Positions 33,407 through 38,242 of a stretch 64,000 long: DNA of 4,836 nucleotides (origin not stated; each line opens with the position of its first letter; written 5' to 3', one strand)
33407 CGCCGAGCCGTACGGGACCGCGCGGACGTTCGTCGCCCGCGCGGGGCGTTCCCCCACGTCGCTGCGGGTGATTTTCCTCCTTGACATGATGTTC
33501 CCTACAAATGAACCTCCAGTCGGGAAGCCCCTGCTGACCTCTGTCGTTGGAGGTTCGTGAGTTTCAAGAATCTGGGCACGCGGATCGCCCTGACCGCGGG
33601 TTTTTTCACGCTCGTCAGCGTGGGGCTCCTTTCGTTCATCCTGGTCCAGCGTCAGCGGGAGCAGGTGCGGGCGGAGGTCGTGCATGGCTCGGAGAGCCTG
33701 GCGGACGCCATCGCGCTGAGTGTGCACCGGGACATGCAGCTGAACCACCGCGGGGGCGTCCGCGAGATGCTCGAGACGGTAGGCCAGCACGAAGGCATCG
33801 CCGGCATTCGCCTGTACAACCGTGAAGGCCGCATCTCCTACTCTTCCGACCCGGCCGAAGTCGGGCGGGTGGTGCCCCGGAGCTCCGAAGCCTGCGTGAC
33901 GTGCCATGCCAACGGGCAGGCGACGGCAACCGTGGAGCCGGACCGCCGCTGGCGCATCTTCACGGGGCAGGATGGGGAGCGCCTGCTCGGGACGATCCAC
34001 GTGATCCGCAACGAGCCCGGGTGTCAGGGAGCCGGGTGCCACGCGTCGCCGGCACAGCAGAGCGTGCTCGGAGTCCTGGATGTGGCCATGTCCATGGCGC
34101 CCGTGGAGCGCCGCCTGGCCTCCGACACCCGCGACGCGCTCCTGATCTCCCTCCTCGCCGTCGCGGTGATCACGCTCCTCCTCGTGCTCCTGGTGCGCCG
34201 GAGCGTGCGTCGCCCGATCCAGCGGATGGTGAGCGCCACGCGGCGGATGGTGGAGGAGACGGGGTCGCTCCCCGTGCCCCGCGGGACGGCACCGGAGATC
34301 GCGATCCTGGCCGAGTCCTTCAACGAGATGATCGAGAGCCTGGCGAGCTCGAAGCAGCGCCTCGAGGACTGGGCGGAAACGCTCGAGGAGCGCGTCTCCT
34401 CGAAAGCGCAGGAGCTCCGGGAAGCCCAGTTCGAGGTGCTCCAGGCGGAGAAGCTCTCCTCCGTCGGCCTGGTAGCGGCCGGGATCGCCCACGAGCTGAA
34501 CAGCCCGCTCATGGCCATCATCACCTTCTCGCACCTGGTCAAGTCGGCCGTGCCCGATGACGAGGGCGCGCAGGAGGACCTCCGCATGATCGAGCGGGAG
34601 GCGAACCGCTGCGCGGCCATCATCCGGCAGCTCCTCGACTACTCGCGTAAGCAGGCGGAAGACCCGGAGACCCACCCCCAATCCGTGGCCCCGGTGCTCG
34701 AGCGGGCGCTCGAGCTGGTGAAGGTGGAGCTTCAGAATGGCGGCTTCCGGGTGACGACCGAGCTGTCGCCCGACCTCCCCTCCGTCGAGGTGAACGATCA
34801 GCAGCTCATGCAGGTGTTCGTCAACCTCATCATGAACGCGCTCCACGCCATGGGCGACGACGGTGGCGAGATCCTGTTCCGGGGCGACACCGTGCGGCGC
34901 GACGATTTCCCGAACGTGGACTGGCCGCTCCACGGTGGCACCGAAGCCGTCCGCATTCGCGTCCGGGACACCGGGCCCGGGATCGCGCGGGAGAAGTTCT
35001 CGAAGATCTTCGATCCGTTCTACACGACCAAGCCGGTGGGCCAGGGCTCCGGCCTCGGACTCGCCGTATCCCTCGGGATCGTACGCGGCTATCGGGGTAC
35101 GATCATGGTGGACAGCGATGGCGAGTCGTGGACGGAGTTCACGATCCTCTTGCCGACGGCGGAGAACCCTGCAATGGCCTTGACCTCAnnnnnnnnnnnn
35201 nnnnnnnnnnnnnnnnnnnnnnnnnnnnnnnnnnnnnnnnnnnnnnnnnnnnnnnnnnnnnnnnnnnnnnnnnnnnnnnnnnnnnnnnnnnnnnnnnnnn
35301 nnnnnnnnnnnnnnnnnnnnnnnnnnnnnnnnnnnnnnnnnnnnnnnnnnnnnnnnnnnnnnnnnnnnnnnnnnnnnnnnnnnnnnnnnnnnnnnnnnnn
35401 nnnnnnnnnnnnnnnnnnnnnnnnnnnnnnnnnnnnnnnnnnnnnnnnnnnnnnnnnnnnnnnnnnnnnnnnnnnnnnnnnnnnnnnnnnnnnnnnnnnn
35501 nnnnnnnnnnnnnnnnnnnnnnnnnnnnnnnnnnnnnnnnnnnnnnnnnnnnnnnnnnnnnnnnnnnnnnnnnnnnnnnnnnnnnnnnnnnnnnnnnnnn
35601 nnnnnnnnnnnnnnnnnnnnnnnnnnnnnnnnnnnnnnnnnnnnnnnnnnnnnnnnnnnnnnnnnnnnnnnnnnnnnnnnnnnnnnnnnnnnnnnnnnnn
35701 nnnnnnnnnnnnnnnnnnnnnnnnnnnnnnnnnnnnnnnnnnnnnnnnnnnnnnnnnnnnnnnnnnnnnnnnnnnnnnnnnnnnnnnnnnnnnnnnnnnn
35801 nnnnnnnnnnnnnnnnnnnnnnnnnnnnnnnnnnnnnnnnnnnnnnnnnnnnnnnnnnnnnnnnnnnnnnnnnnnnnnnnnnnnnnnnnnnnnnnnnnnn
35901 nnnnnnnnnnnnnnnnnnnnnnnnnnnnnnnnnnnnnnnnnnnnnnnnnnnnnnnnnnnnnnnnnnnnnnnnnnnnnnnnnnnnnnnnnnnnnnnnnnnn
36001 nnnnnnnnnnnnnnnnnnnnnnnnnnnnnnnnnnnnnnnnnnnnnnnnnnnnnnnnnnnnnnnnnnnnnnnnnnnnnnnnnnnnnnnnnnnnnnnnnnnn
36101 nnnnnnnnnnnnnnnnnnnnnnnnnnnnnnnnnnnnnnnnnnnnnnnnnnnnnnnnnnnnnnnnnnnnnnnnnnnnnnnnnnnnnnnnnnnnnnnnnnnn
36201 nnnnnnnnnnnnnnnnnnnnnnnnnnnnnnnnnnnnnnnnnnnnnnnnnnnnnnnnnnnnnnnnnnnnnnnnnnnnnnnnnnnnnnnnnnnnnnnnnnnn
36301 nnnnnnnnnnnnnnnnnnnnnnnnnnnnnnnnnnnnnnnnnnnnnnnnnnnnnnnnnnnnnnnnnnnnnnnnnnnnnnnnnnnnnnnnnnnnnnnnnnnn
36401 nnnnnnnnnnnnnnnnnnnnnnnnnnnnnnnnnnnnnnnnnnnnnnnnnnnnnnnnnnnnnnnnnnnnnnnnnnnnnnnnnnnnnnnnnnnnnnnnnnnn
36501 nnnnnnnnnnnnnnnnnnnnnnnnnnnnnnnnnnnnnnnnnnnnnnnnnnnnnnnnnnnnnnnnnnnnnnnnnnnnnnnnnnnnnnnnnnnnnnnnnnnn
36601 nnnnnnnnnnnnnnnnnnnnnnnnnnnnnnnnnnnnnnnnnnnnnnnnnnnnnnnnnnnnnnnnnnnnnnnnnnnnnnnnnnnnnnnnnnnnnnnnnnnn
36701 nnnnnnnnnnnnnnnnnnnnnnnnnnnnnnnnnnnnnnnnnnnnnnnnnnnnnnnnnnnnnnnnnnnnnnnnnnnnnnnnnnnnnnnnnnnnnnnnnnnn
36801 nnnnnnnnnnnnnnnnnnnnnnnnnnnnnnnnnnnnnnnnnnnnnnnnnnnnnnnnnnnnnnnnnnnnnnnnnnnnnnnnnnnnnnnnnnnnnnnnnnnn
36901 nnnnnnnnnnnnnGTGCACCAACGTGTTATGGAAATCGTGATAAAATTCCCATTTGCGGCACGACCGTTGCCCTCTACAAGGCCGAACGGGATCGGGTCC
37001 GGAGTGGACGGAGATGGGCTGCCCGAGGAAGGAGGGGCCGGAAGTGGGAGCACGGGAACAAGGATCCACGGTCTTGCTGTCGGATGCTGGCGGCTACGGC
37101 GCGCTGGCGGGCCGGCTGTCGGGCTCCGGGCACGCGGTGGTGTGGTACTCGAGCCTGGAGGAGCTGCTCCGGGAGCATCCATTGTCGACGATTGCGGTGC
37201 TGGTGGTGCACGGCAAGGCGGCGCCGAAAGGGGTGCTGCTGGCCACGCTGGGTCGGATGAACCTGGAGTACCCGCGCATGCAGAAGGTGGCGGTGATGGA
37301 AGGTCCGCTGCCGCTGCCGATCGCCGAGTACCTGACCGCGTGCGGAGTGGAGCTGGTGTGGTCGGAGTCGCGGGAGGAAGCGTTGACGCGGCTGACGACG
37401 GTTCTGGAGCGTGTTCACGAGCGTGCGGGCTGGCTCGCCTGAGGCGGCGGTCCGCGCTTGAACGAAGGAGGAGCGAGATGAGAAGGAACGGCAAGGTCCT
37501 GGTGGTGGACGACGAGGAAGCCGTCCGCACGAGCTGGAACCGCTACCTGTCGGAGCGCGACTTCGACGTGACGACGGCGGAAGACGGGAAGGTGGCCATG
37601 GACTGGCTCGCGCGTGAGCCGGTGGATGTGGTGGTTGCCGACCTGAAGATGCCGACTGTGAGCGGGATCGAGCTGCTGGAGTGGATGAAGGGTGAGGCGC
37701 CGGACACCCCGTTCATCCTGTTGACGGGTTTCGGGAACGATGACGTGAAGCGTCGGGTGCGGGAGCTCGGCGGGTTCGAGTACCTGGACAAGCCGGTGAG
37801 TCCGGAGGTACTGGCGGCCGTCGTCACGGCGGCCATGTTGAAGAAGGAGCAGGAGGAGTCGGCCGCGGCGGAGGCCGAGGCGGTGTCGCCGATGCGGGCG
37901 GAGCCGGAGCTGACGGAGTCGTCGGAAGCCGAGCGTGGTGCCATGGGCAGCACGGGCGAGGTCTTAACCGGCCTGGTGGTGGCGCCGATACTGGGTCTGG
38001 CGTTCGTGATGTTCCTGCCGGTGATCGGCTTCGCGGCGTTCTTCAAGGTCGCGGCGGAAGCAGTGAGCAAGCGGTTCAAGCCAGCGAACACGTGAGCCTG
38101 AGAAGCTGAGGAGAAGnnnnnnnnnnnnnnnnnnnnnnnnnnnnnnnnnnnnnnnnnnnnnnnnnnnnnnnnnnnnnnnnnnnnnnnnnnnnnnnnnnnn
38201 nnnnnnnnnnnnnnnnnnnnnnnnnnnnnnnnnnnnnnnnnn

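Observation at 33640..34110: Sensor domain of the kinase carries covalent-haem motifs that its paralogue lacks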

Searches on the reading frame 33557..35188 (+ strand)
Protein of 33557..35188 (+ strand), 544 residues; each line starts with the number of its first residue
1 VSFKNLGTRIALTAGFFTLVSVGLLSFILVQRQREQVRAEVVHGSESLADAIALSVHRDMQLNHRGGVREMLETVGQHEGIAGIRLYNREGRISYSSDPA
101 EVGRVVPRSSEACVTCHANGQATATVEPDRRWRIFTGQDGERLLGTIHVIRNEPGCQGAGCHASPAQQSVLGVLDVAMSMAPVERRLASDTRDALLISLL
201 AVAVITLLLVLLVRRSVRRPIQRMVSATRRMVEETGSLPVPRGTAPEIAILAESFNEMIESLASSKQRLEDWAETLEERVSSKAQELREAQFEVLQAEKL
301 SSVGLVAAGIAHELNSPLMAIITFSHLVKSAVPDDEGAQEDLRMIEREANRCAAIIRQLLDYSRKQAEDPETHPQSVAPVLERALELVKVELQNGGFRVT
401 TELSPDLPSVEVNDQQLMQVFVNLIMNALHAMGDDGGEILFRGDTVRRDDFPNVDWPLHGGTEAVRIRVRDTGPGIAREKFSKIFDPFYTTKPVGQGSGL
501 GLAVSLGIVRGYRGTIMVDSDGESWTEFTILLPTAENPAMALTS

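Call 4: search_protein_families(library=pfam, proteins=[window:33557-35188:+], max_evalue=1)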
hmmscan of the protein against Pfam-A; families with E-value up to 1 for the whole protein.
window:33557-35188:+ (544 aa): 12 families
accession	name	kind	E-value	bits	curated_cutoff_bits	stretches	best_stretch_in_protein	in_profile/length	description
PF02518.31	HATPase_c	-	1e-18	68.2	26.4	1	415-535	4-110/111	Histidine kinase-, DNA gyrase B-, and HSP90-like ATPase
PF00512.31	HisKA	-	6.2e-15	55.4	26.9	1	305-367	4-65/66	His Kinase A (phospho-acceptor) domain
PF00672.30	HAMP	-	6.9e-08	33.1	25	1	212-262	1-51/53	HAMP domain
PF17203.10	sCache_3_2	-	0.0086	16.6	28.4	1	46-112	19-85/140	Single cache domain 3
PF17152.10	CHASE8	-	0.034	14.8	27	0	43-93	7-57/102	Periplasmic sensor domain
PF18945.5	VipB_2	-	0.034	14.8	27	1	318-407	15-97/112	EvpB/VC_A0108, tail sheath gpW/gp25-like domain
PF10717.14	ODV-E18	-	0.052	13.9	28.1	1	181-216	13-47/87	Occlusion-derived virus envelope protein ODV-E18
PF21563.3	Mcp40H-20_sensor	-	0.1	13.3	27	0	119-180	54-111/112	Methyl-accepting chemotaxis sensory transducer, class 40H, sensor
PF20315.3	DUF6611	-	0.17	12.4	27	0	4-57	72-125/168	Family of unknown function (DUF6611)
PF02697.20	VAPB_antitox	-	0.22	12.8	27.9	1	253-291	21-61/69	Putative antitoxin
PF15161.11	Neuropep_like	-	0.29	11.3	27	1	101-118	4-21/61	Neuropeptide-like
PF07730.19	HisKA_3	-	0.3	12.1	24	1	318-364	17-64/68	Histidine kinase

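Call 5: search_protein_families(library=ncbifam, proteins=[window:33557-35188:+], max_evalue=1)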
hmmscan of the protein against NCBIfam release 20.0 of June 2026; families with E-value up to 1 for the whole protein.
window:33557-35188:+ (544 aa): 82 families (the best 25 are shown)
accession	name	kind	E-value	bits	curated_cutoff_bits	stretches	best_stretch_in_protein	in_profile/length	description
NF008468.0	PRK11360.1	equivalog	9.6e-52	176.2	646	2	286-537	379-611/616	two-component system sensor histidine kinase AtoS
NF046020.1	HisKinCckABruc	equivalog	2.6e-47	161.3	1000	1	288-535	467-708/868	cell cycle histidine kinase CckA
NF007688.0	PRK10364.1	equivalog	2e-44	152.1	479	2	288-535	225-452/460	two-component system sensor histidine kinase ZraS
NF010411.0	PRK13837.1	equivalog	9.7e-44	149.5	647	1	259-540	404-681/828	two-component system VirA-like sensor kinase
NF046026.1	HisKinCckACaul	equivalog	4.3e-43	147.4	1000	1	289-540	288-538/678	cell cycle histidine kinase CckA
NF047466.1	hybrid_RR_LvrB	exception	6.7e-37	127.5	500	1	284-534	132-376/377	hybrid histidine kinase/response regulator LvrB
NF038348.1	T2SS_HK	subfamily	2.3e-36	125.4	450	2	349-533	408-572/574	histidine kinase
NF052574.1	HisKinEspCMyxo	equivalog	3.4e-35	121.4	1200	1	288-537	402-640/785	serine histidine kinase EspC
NF052573.1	HisKinEspAMyxo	equivalog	4.8e-35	120.8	1400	1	284-536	365-613/755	serine histidine kinase EspA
NF033092.0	HK_WalK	equivalog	4.2e-34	118.1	725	2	308-533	377-593/594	cell wall metabolism sensor histidine kinase WalK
NF011874.0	PRK15347.1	equivalog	6.2e-33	113.9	852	1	191-536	295-616/921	two component system sensor kinase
NF046044.1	PnpS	equivalog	1e-31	110.4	400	1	308-533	175-390/390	two-component system histidine kinase PnpS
NF010076.0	PRK13557.1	subfamily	1.2e-30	106.5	631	1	288-537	148-397/540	histidine kinase famiy protein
NF047794.1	HisKinPtgB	equivalog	6.5e-30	104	1000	1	196-520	339-641/656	two-component system sensor histidine kinase PgtB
NF008312.0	PRK11100.1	equivalog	3.4e-28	98.7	356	2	310-532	263-472/477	two-component system sensor histidine kinase CreC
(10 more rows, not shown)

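Call 82: list_cluster_members(proteins=[window:33557-35188:+, window:35128-36648:+, window:38117-40372:+, window:10677-12161:-, P0127, P0128, P0131, P0133, P0137, P0140])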
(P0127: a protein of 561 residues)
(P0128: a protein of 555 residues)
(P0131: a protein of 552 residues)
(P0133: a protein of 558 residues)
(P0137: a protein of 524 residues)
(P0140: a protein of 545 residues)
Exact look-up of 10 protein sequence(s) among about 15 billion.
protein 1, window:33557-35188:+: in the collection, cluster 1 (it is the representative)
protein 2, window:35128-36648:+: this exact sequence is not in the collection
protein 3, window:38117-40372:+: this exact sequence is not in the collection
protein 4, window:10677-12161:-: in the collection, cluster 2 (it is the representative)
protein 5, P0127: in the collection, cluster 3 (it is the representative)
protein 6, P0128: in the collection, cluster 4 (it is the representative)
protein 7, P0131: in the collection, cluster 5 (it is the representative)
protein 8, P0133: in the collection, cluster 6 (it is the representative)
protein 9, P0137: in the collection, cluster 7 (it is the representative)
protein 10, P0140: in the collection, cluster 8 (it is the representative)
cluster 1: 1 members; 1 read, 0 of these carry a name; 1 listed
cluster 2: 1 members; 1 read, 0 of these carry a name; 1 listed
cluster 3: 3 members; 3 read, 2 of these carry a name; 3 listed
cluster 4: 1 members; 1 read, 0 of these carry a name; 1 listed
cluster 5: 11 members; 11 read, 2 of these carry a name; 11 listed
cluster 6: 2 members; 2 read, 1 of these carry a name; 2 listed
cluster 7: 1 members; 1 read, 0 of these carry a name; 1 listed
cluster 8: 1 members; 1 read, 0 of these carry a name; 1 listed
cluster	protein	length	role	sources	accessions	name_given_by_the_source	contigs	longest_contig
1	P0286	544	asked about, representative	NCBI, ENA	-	-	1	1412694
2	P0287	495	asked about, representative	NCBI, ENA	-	-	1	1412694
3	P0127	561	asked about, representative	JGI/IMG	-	two-component system, NtrC family, sensor kinase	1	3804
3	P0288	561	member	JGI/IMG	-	two-component system, NtrC family, sensor kinase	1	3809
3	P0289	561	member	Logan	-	-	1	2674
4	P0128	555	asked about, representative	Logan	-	-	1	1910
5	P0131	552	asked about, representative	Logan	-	-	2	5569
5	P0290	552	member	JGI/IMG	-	two-component system NtrC family sensor kinase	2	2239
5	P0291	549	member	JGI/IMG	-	two-component system NtrC family sensor kinase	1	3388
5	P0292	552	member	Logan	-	-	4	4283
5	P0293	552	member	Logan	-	-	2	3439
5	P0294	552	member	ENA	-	-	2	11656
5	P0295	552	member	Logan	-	-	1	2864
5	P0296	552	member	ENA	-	-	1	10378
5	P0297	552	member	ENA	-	-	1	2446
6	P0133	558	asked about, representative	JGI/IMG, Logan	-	two-component system NtrC family sensor kinase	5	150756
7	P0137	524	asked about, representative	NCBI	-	-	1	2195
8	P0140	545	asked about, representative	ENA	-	-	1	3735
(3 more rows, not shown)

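Call 85: search_protein_families(library=pfam, alignment_id=A6, max_evalue=0.001)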
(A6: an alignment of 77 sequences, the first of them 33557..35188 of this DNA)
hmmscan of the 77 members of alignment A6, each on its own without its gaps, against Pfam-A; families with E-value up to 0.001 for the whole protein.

A. member 1, window:33557-35188:+ (544 aa): 3 families
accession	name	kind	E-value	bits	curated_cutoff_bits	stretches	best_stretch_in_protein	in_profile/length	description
PF02518.31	HATPase_c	-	1e-18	68.2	26.4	1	415-535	4-110/111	Histidine kinase-, DNA gyrase B-, and HSP90-like ATPase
PF00512.31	HisKA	-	6.2e-15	55.4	26.9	1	305-367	4-65/66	His Kinase A (phospho-acceptor) domain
PF00672.30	HAMP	-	6.9e-08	33.1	25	1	212-262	1-51/53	HAMP domain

B. families by the number of members that match (of 77 scanned): 24 families
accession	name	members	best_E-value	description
PF00672.30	HAMP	76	8.5e-17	HAMP domain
PF02518.31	HATPase_c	72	1e-30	Histidine kinase-, DNA gyrase B-, and HSP90-like ATPase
PF00512.31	HisKA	72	2.9e-18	His Kinase A (phospho-acceptor) domain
PF21563.3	Mcp40H-20_sensor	32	1.3e-07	Methyl-accepting chemotaxis sensory transducer, class 40H, sensor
PF14501.12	HATPase_c_5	13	6.4e-08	GHKL domain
PF13581.12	HATPase_c_2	13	1.3e-05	Histidine kinase-like ATPase domain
PF13426.13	PAS_9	10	1e-19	PAS domain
PF08448.16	PAS_4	10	3.2e-19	PAS fold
PF00989.32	PAS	9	8.5e-23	PAS fold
PF13188.13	PAS_8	8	1.2e-10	PAS domain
PF08447.18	PAS_3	5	1.4e-06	PAS fold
PF17203.10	sCache_3_2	4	4.6e-05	Single cache domain 3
PF09984.15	sCache_4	4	8.7e-05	Single cache domain 4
PF13589.12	HATPase_c_3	3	0.00043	Histidine kinase-, DNA gyrase B-, and HSP90-like ATPase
PF10090.15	HPTransfase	2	3e-05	Histidine phosphotransferase C-terminal domain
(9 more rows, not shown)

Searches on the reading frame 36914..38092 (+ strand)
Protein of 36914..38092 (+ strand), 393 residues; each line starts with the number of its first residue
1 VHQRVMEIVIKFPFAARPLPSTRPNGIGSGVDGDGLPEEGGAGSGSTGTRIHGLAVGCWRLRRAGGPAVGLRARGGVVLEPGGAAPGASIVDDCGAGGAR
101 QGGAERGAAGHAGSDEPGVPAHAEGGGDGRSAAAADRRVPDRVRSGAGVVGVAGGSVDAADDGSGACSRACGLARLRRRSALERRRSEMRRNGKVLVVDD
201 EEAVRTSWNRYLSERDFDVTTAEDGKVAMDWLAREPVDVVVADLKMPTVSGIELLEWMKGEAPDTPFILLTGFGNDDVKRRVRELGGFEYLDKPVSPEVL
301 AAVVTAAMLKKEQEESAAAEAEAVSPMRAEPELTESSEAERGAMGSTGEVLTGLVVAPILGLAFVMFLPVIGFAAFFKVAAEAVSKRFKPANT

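Call 34: search_protein_families(library=pfam, proteins=[window:36914-38092:+], max_evalue=0.001)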
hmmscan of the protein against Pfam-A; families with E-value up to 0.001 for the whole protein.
window:36914-38092:+ (393 aa): 1 family
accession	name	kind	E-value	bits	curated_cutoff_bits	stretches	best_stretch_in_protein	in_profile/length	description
PF00072.30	Response_reg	-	1e-26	93.7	30.2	1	195-304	1-110/111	Response regulator receiver domain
